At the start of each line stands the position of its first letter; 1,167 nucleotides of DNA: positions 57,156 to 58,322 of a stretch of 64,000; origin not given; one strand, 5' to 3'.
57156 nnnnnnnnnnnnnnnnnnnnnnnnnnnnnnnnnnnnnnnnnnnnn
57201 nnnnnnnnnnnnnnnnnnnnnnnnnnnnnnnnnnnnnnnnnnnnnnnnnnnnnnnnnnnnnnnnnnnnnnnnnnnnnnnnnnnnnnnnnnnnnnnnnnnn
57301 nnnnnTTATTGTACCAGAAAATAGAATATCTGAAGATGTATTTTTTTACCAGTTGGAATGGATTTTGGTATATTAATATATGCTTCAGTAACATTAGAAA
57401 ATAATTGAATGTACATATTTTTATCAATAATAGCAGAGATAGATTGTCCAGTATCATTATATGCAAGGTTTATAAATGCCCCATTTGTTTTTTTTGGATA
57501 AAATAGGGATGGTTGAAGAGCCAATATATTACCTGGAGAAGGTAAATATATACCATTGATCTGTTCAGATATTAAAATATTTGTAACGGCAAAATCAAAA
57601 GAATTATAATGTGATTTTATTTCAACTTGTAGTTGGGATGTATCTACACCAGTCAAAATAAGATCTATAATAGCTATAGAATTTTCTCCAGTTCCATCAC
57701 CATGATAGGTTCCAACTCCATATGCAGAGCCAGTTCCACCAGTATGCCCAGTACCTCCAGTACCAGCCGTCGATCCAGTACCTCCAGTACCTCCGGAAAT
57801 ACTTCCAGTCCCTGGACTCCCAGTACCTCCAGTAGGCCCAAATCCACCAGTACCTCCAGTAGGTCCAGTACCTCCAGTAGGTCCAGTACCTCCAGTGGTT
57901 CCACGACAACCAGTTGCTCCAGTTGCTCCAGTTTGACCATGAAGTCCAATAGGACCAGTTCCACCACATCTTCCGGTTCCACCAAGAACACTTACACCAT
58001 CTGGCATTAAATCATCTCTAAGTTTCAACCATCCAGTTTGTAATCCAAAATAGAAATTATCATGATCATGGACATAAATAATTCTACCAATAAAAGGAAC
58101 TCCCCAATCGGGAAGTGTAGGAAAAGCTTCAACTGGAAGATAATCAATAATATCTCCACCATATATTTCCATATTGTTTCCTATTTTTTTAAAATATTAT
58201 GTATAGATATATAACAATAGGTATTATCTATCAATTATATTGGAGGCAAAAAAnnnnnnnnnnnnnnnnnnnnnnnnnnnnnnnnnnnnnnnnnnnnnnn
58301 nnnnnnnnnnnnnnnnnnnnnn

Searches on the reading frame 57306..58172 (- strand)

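Call 13: search_protein_families(library=pfam, proteins=[window:57306-58172:-], max_evalue=0.001)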
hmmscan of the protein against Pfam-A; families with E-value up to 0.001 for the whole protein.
window:57306-58172:- (288 aa): 0 families

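Call 25: search_protein_families(library=phrogs, proteins=[window:57306-58172:-], max_evalue=0.01)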
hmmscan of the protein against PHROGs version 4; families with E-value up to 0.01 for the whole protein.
window:57306-58172:- (288 aa): 5 families
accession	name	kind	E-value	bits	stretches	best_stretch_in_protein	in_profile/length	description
phrog_5073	-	tail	7.1e-12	46.1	1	64-161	273-370/519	tail fiber protein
phrog_6320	-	tail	1.8e-07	31.3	1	64-149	119-207/745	tail fiber protein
phrog_3420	-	unknown function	1.6e-06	26.9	1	64-154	207-297/929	-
phrog_8745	-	tail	1.6e-05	23.4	1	64-155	1425-1516/1803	tail fiber protein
phrog_28263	-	tail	2e-05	23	1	60-154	579-672/1400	tail fiber protein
